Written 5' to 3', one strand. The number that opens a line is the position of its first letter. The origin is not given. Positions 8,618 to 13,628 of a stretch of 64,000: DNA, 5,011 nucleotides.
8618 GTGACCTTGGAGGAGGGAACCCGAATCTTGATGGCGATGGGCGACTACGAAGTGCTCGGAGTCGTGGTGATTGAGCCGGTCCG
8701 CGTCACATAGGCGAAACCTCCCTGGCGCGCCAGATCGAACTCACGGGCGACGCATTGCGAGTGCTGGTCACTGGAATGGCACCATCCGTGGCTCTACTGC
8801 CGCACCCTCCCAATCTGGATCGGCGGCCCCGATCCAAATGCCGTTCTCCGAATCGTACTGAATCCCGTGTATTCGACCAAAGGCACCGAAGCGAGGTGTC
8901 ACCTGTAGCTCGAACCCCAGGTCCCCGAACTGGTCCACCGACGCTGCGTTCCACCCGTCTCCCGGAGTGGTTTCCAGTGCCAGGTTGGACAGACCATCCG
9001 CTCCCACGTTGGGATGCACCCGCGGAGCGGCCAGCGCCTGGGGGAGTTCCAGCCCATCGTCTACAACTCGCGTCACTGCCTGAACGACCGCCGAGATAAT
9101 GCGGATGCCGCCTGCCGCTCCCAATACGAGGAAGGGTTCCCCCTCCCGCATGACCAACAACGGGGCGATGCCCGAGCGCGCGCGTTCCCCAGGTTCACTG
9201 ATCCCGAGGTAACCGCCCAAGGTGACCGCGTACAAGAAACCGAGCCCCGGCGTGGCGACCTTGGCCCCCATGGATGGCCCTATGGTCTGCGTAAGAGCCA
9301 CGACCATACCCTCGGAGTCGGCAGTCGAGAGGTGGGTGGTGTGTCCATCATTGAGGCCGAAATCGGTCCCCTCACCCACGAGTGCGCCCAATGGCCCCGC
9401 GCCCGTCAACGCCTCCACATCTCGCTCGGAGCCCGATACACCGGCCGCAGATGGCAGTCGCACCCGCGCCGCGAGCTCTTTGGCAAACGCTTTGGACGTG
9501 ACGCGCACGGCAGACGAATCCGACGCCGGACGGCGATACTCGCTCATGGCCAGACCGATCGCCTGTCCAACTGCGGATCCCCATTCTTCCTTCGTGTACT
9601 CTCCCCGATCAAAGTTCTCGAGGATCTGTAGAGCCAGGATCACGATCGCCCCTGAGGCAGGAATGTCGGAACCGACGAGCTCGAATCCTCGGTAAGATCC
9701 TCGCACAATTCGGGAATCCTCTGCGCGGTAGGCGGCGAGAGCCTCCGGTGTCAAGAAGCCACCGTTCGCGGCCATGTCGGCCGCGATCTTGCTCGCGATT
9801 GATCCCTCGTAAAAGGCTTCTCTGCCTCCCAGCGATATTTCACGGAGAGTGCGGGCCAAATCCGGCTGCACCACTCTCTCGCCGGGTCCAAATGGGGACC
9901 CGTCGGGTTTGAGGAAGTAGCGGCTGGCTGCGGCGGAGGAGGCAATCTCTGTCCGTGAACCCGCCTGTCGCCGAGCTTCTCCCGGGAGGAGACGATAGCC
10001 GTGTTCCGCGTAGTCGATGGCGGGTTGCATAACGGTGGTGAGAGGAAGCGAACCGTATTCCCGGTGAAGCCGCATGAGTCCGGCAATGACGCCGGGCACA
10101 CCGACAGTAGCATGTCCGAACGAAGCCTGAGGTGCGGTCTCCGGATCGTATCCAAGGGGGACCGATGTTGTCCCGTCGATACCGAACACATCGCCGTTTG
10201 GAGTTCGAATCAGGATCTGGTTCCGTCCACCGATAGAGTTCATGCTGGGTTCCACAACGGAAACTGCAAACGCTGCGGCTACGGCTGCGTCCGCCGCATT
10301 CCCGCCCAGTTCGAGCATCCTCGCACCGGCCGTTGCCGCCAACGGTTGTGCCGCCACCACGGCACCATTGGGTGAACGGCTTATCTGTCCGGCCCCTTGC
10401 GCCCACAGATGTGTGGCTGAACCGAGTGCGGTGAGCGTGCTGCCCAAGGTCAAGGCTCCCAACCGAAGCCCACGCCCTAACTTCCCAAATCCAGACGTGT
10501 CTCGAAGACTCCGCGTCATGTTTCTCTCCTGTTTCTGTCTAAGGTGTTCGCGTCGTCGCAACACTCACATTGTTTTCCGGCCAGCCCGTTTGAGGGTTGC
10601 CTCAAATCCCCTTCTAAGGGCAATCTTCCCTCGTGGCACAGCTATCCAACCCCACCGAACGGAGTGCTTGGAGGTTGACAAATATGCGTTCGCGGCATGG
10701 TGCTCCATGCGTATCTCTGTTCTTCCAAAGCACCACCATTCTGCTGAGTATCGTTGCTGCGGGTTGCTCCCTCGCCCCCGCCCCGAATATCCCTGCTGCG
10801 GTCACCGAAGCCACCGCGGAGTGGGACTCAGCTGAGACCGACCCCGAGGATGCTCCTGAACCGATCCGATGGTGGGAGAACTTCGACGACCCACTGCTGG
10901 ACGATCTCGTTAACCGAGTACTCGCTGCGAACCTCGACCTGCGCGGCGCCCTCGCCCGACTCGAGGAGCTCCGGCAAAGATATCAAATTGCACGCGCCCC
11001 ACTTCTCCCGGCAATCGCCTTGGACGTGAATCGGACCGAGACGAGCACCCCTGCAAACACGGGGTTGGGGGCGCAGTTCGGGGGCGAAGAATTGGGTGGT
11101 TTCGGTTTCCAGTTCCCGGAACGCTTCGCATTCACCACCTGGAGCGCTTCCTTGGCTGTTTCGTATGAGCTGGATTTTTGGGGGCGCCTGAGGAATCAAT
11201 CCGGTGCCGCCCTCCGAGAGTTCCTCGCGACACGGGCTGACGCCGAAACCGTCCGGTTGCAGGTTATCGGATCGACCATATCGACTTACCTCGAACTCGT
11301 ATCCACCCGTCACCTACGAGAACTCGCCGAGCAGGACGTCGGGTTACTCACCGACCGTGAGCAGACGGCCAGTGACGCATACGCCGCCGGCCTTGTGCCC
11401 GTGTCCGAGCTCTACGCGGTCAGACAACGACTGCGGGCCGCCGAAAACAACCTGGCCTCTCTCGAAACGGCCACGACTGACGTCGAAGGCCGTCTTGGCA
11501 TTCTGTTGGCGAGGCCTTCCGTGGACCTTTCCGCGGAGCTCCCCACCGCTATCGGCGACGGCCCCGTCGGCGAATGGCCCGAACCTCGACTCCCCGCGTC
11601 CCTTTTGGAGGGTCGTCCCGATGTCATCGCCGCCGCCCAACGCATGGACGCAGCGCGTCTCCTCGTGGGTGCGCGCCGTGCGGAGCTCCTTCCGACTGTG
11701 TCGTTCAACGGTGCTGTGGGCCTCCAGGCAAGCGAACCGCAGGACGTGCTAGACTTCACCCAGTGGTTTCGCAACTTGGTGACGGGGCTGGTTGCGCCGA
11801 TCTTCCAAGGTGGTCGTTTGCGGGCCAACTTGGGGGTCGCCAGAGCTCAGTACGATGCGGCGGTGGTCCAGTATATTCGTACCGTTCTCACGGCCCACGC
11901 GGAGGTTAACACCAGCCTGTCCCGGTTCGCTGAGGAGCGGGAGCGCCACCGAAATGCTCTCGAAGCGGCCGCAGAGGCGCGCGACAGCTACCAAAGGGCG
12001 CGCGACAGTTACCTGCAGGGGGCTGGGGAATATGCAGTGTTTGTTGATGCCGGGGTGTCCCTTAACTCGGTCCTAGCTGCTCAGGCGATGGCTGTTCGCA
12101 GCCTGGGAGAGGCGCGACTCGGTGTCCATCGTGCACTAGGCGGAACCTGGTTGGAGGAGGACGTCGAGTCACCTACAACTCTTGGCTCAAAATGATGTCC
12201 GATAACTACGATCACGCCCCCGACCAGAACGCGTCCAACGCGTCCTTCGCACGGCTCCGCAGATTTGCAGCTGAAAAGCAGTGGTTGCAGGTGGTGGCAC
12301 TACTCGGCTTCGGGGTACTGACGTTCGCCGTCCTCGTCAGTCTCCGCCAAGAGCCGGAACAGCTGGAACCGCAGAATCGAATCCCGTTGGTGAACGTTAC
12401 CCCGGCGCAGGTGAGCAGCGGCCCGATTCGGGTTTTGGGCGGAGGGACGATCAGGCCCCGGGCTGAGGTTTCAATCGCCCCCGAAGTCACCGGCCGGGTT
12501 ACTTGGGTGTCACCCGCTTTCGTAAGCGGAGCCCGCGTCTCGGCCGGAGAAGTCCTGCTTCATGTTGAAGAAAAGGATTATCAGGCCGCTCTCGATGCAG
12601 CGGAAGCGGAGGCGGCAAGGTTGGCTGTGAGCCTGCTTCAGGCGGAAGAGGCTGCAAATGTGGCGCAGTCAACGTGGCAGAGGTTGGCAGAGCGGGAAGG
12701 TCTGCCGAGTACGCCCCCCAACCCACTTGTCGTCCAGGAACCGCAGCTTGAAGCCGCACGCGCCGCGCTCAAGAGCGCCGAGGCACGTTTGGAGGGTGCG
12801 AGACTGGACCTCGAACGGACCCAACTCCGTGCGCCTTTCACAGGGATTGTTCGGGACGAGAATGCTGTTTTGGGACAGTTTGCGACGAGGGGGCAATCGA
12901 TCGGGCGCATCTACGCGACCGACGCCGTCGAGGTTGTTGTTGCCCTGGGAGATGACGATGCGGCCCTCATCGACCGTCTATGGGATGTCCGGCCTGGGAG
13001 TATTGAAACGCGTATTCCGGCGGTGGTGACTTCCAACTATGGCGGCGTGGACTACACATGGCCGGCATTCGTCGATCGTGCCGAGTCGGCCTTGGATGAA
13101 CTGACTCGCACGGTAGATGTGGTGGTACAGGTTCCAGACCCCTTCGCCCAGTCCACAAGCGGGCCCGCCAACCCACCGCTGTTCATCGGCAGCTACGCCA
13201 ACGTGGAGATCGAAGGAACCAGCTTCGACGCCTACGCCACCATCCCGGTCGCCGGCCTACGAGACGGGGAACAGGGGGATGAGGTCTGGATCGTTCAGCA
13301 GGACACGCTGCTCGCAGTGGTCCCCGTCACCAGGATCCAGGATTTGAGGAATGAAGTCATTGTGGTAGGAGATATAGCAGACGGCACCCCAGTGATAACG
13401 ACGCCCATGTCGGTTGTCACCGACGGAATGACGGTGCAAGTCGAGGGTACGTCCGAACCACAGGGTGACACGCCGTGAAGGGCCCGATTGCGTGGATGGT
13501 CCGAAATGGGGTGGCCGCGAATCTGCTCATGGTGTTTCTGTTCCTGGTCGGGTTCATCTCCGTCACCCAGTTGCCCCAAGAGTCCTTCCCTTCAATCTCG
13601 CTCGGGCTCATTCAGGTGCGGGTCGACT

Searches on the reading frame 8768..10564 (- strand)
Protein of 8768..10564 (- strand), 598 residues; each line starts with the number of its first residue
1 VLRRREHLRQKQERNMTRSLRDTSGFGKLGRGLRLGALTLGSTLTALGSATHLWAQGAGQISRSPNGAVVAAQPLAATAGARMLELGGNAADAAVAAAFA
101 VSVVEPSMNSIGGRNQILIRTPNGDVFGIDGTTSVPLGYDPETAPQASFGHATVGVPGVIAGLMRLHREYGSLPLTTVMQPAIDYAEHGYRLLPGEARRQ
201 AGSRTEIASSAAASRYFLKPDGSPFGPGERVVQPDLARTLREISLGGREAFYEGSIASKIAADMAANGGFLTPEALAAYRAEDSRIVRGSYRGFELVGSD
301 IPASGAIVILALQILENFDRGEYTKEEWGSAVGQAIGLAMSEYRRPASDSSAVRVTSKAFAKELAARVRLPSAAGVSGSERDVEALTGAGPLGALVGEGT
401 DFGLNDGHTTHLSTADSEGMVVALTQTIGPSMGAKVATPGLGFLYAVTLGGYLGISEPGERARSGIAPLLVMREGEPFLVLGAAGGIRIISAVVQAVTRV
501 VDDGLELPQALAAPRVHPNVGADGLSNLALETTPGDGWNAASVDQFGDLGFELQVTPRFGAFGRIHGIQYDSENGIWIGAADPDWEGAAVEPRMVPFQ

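Call 30: search_protein_families(library=pfam, proteins=[window:8768-10564:-], max_evalue=0.0001)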
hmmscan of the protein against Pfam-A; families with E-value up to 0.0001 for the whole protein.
window:8768-10564:- (598 aa): 1 family
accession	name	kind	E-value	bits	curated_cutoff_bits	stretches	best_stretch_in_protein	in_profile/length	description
PF01019.26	G_glu_transpept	-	9.9e-95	318.7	27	1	82-583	2-508/512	Gamma-glutamyltranspeptidase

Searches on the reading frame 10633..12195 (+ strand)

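Call 30: search_protein_families(library=pfam, proteins=[window:10633-12195:+], max_evalue=0.0001)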
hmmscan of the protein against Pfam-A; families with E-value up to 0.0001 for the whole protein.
window:10633-12195:+ (520 aa): 1 family
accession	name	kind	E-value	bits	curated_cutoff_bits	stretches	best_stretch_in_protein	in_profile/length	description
PF02321.23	OEP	-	8.3e-43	146.8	22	2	320-503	4-187/187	Outer membrane efflux protein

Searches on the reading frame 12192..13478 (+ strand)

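Call 30: search_protein_families(library=pfam, proteins=[window:12192-13478:+], max_evalue=0.0001)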
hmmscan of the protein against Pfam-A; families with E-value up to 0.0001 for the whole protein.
window:12192-13478:+ (428 aa): 2 families
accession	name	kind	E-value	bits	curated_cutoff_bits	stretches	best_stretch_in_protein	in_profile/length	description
PF13437.12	HlyD_3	-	8.7e-10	39.7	22.2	1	212-317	2-96/106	HlyD family secretion protein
PF16576.10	HlyD_D23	-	5.9e-08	32.7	30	1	86-317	13-204/214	Barrel-sandwich domain of CusB or HlyD membrane-fusion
